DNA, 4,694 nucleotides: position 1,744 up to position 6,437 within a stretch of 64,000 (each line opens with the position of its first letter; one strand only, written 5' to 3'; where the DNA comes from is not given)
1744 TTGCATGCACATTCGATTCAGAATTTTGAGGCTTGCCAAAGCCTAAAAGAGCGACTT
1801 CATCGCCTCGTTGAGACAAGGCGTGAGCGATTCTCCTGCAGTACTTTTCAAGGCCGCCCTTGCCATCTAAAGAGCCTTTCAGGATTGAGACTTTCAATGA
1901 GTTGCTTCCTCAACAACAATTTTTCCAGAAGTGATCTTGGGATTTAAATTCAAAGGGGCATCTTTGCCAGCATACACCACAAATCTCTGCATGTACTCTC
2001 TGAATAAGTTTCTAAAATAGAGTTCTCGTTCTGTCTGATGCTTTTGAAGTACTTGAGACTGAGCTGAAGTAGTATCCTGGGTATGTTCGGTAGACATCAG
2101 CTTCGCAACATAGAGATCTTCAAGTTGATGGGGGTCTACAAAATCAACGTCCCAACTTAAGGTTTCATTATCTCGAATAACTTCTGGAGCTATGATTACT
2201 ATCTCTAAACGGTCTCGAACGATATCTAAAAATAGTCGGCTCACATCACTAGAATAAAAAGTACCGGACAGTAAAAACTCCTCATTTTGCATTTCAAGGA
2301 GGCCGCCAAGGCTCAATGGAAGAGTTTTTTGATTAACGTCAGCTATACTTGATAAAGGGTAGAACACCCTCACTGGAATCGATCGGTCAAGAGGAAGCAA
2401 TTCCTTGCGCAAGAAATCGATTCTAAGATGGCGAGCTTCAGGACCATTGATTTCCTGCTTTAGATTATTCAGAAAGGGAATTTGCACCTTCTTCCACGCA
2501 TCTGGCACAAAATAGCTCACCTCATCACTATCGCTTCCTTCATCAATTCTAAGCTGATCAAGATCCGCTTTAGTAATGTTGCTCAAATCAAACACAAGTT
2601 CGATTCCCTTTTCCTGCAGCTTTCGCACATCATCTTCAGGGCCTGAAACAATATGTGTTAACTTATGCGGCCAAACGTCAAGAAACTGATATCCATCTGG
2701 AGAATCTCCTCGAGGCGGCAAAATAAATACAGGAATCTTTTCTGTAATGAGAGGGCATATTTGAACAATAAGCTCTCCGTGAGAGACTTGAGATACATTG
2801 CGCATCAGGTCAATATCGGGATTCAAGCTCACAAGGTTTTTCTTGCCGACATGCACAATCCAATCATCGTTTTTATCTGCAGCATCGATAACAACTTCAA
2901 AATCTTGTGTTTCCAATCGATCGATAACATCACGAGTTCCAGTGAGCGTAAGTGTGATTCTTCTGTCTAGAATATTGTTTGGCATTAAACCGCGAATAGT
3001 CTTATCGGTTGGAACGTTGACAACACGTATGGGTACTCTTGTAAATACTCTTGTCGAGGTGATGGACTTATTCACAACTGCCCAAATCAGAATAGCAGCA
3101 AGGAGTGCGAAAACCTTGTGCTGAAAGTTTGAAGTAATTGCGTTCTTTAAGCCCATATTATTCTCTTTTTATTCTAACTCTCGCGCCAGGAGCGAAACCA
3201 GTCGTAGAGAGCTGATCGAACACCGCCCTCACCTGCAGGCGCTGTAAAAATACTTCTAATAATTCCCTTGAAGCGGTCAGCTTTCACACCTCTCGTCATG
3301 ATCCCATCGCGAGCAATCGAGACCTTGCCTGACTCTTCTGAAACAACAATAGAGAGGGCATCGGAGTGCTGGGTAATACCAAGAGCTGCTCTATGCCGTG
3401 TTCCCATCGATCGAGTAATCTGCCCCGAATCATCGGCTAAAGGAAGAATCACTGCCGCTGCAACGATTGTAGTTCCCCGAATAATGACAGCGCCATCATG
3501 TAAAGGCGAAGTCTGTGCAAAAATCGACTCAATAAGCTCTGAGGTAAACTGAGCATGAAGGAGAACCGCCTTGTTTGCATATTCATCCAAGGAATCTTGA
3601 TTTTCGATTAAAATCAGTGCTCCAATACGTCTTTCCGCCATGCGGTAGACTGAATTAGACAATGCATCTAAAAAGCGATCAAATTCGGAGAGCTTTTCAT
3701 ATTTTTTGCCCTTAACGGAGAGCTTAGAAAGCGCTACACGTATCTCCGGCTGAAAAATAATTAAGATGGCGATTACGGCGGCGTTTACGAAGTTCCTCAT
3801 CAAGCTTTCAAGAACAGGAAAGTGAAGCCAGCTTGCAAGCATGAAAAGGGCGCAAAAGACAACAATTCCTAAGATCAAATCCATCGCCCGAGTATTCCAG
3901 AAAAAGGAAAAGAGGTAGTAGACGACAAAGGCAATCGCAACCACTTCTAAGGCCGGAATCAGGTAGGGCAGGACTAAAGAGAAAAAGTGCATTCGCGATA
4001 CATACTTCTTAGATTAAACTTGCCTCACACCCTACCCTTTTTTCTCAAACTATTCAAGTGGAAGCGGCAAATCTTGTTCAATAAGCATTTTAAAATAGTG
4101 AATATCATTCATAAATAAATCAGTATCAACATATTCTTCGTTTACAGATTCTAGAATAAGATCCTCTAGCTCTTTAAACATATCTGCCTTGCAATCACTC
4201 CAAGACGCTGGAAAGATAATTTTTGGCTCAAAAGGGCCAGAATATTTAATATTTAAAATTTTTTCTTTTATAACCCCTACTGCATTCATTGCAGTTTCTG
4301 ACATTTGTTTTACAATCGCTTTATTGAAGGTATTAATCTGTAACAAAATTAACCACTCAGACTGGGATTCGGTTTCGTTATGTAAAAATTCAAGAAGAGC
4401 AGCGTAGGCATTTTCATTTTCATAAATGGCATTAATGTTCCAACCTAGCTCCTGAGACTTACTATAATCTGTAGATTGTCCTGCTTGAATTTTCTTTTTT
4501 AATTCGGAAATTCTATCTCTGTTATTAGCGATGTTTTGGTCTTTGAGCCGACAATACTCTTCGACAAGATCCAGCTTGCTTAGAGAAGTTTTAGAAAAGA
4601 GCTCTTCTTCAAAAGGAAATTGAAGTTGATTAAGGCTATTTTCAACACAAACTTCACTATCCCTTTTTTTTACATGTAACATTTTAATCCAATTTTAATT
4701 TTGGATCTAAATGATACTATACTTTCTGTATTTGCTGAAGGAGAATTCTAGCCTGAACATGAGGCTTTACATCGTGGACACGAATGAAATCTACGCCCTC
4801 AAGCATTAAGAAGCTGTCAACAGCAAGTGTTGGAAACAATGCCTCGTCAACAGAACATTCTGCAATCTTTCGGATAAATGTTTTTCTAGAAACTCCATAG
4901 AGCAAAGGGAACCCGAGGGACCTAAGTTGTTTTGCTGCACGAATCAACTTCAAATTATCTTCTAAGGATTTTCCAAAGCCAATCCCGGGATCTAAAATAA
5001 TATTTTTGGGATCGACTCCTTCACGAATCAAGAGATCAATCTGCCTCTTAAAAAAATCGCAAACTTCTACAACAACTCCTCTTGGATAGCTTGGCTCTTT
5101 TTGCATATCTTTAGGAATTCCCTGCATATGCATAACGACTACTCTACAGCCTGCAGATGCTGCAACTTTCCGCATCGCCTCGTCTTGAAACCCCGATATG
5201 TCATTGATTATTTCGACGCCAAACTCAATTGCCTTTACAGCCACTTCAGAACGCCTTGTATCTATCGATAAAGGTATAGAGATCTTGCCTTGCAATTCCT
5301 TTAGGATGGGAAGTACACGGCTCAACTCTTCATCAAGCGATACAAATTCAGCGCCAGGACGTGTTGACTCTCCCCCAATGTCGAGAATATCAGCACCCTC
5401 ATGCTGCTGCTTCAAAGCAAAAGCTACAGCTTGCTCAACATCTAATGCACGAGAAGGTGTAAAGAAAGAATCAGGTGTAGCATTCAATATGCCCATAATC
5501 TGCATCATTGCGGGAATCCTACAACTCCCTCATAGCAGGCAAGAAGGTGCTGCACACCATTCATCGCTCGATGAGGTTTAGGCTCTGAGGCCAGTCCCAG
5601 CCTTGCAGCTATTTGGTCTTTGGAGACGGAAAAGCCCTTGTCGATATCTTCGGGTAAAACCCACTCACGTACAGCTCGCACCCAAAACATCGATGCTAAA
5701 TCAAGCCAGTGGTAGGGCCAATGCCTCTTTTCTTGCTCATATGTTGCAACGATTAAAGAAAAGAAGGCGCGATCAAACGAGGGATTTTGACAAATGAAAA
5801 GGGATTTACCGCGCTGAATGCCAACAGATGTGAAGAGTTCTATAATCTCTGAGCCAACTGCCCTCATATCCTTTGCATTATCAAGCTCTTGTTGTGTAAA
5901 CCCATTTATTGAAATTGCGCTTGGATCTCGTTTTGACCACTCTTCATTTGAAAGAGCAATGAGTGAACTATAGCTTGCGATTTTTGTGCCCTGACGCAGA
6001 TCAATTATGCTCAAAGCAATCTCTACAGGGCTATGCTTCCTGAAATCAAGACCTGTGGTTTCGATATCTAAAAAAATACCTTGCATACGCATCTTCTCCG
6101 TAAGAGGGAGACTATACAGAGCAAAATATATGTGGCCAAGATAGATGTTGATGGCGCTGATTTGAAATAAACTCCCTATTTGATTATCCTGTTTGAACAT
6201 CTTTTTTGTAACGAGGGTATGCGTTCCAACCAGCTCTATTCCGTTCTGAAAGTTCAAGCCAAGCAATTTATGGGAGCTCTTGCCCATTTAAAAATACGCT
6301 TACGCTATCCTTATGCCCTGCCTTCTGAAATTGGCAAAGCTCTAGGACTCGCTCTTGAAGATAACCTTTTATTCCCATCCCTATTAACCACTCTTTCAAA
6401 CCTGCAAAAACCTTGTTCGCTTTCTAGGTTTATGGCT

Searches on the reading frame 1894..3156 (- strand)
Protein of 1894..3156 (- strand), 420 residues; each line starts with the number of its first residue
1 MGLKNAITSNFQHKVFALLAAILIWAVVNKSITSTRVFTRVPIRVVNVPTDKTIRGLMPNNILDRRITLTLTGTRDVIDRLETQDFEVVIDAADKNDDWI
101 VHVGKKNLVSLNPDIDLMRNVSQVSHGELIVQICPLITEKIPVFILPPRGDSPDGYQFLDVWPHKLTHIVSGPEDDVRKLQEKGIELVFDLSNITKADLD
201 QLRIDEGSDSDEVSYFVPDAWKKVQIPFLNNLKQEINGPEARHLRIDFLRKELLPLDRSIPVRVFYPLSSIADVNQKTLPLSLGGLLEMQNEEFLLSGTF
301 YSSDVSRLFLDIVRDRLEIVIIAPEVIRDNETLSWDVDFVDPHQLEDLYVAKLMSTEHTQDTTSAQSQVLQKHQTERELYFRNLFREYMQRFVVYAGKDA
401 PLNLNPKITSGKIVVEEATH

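Call 74: search_protein_families(library=pfam, proteins=[window:1894-3156:-], max_evalue=0.00001)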
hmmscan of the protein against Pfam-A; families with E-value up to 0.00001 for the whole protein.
window:1894-3156:- (420 aa): 1 family
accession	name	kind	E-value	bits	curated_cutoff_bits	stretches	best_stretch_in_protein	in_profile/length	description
PF07949.17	YbbR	-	6.4e-06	26.8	22.3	0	61-103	20-56/81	YbbR-like protein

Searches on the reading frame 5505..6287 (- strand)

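Call 74: search_protein_families(library=pfam, proteins=[window:5505-6287:-], max_evalue=0.00001)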
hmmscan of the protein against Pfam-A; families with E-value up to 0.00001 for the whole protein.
window:5505-6287:- (260 aa): 1 family
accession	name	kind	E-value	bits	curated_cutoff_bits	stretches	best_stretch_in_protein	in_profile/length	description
PF00929.31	RNase_T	-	1.7e-09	38.9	24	1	71-243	1-155/164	Exonuclease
